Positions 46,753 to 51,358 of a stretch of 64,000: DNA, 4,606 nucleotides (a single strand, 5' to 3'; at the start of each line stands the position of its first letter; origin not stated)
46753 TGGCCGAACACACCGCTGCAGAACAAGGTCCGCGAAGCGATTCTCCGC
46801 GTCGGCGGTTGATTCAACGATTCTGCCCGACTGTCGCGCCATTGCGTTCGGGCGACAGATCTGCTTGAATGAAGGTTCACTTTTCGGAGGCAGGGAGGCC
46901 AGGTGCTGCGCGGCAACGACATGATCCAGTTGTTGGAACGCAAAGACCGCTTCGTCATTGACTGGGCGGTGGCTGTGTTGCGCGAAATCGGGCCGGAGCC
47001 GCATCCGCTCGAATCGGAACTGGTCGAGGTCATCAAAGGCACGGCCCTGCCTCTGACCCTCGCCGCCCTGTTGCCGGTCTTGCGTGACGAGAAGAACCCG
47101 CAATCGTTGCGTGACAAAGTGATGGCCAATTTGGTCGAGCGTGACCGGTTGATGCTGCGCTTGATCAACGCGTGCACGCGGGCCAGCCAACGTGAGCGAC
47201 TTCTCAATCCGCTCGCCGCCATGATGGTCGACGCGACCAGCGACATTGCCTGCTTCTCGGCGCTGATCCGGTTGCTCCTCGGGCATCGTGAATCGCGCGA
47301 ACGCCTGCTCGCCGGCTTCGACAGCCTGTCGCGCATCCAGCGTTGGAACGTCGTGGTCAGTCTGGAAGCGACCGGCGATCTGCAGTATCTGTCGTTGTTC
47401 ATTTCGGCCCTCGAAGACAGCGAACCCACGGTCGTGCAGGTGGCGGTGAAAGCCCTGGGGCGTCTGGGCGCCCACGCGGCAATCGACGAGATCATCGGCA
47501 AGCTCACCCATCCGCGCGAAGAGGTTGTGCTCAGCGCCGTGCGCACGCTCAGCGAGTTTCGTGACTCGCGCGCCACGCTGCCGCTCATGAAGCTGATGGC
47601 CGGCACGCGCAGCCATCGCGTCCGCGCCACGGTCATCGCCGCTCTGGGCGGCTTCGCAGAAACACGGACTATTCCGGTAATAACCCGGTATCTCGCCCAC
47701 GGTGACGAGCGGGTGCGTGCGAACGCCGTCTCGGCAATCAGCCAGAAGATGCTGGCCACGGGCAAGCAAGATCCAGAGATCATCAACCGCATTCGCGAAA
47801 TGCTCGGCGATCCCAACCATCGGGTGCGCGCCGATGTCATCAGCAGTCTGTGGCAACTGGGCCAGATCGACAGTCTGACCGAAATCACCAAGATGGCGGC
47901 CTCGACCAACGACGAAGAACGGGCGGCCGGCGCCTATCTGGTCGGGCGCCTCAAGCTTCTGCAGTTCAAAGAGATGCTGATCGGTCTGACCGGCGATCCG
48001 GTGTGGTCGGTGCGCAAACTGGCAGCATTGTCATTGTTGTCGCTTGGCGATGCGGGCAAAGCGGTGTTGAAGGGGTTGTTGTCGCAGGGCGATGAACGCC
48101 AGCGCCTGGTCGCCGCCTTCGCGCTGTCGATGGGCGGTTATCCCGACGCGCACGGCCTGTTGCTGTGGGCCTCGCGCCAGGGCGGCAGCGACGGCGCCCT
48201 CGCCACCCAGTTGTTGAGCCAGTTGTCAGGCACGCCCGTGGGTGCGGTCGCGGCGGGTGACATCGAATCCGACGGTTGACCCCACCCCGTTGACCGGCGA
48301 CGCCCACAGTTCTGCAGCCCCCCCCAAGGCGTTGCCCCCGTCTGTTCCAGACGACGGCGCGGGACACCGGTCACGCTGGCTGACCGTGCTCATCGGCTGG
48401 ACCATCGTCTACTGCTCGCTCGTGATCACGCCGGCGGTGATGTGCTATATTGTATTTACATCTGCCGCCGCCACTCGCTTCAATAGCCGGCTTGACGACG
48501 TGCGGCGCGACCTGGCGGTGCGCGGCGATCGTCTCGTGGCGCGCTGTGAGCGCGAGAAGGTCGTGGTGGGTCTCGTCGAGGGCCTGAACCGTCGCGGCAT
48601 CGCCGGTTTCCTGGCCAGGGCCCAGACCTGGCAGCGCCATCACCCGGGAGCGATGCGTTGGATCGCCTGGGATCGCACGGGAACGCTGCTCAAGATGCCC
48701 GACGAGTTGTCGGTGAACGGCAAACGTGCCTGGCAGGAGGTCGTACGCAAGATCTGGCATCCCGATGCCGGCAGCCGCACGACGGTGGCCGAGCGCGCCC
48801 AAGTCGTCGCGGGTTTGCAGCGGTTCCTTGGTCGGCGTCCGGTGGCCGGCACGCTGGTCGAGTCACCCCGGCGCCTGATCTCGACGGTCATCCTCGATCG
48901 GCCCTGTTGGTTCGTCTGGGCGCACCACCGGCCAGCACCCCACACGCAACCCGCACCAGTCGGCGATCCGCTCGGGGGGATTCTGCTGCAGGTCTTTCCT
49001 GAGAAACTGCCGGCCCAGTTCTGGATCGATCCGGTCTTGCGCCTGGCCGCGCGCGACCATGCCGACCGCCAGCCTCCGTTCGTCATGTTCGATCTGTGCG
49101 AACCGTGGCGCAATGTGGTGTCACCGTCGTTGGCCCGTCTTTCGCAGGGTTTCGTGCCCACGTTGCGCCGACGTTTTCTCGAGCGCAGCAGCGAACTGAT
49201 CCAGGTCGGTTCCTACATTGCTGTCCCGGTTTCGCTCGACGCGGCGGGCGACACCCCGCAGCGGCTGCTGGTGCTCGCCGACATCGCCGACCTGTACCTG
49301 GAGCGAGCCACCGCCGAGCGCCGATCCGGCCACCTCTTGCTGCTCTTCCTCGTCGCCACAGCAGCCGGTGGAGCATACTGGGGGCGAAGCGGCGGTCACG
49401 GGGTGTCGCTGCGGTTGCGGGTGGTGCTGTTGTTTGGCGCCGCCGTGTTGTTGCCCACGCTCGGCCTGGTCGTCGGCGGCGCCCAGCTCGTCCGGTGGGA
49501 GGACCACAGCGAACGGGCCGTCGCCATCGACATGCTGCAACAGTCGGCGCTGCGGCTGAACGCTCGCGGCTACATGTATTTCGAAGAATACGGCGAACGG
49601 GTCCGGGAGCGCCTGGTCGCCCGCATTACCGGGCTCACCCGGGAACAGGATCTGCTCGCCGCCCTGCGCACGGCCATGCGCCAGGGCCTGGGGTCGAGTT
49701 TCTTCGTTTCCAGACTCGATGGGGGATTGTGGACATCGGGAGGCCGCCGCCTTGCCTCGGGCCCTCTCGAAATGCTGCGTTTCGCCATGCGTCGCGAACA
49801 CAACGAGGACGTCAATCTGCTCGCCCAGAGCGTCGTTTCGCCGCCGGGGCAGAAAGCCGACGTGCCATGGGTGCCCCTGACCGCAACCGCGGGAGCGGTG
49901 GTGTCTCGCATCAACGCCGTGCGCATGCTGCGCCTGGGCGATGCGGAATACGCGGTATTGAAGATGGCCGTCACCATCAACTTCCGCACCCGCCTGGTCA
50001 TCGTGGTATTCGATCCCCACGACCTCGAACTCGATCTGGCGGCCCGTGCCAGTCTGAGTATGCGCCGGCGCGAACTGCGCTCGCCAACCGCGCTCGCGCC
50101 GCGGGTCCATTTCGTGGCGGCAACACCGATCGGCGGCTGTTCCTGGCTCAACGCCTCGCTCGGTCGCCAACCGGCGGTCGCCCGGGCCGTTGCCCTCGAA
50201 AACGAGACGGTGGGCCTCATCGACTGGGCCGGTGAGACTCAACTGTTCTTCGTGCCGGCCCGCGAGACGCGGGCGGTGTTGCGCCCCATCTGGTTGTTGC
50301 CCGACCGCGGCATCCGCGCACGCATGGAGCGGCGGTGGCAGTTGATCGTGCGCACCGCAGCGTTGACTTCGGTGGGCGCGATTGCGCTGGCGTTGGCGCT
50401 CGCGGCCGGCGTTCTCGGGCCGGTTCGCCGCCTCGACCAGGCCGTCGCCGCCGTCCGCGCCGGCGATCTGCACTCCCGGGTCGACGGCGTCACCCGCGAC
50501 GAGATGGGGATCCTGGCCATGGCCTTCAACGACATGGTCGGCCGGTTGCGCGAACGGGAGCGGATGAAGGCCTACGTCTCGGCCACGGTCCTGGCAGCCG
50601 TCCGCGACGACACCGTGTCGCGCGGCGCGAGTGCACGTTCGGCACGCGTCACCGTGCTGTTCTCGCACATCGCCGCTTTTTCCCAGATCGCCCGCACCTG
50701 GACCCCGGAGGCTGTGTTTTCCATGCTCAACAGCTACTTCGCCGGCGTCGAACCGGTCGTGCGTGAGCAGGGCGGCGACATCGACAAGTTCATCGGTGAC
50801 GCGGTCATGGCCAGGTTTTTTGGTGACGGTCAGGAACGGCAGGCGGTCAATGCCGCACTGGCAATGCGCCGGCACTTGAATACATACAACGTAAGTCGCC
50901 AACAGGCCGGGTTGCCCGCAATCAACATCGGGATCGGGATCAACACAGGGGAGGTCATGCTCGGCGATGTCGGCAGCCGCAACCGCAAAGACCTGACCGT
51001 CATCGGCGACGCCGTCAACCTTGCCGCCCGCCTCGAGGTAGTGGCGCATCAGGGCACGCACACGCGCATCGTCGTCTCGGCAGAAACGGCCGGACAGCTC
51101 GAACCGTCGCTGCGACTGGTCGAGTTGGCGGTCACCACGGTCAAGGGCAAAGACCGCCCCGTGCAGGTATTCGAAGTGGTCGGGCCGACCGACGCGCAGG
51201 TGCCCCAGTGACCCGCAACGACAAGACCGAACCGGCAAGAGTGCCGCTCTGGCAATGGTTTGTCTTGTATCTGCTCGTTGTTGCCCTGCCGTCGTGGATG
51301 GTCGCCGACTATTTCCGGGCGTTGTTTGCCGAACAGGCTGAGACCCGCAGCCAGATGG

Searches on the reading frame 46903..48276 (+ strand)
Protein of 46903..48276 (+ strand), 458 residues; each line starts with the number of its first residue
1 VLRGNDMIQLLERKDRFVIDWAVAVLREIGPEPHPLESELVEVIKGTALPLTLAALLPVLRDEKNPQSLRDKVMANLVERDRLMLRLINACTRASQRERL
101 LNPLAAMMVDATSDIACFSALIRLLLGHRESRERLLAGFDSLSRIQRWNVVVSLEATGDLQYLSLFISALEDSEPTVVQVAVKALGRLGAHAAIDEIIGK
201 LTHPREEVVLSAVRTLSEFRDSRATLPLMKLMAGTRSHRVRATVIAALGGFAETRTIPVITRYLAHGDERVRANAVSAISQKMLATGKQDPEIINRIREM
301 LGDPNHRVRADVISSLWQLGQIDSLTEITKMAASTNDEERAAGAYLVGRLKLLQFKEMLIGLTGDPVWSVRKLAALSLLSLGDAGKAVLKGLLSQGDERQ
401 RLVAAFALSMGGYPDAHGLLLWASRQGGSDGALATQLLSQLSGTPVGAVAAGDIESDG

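Call 51: search_protein_families(library=pfam, proteins=[window:46903-48276:+], max_evalue=0.001)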
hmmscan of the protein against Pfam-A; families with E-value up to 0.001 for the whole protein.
window:46903-48276:+ (458 aa): 7 families
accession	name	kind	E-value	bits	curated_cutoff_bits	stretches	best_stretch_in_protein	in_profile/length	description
PF13646.12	HEAT_2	-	4.3e-30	104.3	27.7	5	165-245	3-84/88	HEAT repeats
PF02985.28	HEAT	-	1.2e-20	72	23.5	0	163-191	2-30/31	HEAT repeat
PF03130.22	HEAT_PBS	-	1.1e-08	35.2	20.9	0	181-198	5-22/27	PBS lyase HEAT-like repeat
PF12717.13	Cnd1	-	3.9e-08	33.9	26.4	0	257-323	23-89/162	non-SMC mitotic condensation complex subunit 1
PF13513.12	HEAT_EZ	-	4.5e-07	30.7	27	0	270-310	2-46/55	HEAT-like repeat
PF01602.26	Adaptin_N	-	2.5e-05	23.5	37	0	260-319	119-178/524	Adaptin N terminal region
PF00514.29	Arm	-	0.00027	21.3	20.6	0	257-280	14-37/41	Armadillo/beta-catenin-like repeat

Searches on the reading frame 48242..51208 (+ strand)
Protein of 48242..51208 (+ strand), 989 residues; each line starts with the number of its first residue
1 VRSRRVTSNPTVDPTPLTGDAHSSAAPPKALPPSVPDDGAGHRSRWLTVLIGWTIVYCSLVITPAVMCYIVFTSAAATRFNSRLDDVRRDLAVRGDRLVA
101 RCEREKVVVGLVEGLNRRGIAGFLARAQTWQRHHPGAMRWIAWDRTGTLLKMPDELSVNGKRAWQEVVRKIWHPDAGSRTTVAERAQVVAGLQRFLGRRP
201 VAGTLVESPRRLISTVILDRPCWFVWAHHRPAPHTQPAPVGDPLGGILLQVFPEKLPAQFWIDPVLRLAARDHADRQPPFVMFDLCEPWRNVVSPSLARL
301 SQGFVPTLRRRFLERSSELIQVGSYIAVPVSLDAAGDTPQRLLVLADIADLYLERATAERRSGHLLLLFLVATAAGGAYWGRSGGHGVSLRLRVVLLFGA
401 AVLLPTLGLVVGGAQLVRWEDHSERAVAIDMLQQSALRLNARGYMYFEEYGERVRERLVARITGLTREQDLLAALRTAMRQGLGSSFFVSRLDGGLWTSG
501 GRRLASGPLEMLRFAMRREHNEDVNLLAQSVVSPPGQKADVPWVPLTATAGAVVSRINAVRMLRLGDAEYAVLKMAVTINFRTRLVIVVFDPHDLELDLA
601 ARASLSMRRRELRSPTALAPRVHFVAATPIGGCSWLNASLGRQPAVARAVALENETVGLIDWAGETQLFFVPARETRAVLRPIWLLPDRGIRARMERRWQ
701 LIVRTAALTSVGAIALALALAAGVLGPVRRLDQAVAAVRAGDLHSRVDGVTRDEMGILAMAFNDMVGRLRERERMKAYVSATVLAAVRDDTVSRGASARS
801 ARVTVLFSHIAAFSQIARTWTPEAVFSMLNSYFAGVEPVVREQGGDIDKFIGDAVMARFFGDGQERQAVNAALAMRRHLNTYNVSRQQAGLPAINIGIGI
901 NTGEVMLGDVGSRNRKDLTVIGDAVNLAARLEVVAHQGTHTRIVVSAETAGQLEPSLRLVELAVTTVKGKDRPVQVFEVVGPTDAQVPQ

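Call 51: search_protein_families(library=pfam, proteins=[window:48242-51208:+], max_evalue=0.001)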
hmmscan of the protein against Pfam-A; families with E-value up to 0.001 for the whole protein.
window:48242-51208:+ (989 aa): 2 families
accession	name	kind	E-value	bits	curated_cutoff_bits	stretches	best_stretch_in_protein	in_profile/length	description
PF00211.25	Guanylate_cyc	-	6.1e-20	72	21.9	1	799-974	5-177/183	Adenylate and Guanylate cyclase catalytic domain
PF00672.30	HAMP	-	1.4e-12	48.2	25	1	720-771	2-53/53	HAMP domain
